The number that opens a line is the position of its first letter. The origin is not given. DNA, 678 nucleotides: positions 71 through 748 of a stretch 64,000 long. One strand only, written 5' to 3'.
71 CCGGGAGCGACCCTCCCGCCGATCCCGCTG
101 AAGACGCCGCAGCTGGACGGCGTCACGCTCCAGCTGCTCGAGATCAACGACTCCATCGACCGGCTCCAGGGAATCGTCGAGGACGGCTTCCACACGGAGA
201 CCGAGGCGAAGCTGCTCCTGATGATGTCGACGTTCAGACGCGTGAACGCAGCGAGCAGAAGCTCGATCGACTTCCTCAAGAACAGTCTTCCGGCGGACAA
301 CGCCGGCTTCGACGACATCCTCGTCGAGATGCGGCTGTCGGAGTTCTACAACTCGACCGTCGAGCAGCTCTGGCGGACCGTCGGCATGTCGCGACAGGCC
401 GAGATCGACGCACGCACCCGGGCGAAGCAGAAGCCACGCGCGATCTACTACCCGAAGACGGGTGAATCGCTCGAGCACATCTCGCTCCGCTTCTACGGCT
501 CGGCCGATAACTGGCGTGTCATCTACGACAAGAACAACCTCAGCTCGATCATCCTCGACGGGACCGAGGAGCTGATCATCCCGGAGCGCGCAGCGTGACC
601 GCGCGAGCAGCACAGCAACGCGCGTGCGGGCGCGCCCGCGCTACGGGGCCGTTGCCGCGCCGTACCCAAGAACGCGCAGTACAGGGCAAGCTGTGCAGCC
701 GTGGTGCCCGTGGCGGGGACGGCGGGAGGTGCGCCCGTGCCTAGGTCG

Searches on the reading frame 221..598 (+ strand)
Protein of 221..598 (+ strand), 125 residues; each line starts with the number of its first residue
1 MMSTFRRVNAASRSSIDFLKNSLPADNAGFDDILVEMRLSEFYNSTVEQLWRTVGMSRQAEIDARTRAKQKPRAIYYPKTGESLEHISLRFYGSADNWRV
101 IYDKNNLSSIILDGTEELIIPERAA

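Call 100: search_protein_families(library=pfam, alignment_id=A7, max_evalue=0.001)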
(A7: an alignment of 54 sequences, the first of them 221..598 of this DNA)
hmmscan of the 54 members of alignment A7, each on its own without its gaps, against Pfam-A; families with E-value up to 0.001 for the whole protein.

A. member 1, window:221-598:+ (125 aa): 0 families

B. families by the number of members that match (of 54 scanned): 7 families
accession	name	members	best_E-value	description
PF04865.19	Baseplate_J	1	4.5e-25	Baseplate J-like protein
PF04233.19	Phage_Mu_F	1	1.5e-14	Phage Mu protein F like protein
PF01510.30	Amidase_2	1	6.3e-10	N-acetylmuramoyl-L-alanine amidase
PF02609.21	Exonuc_VII_S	1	5.4e-09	Exonuclease VII small subunit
PF17289.8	Terminase_6C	1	4.1e-08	Terminase RNaseH-like domain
PF04717.18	Phage_base_V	1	2.3e-05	Type VI secretion system/phage-baseplate injector OB domain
PF17481.7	Phage_sheath_domII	1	0.00028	Phage tail sheath protein beta-sandwich domain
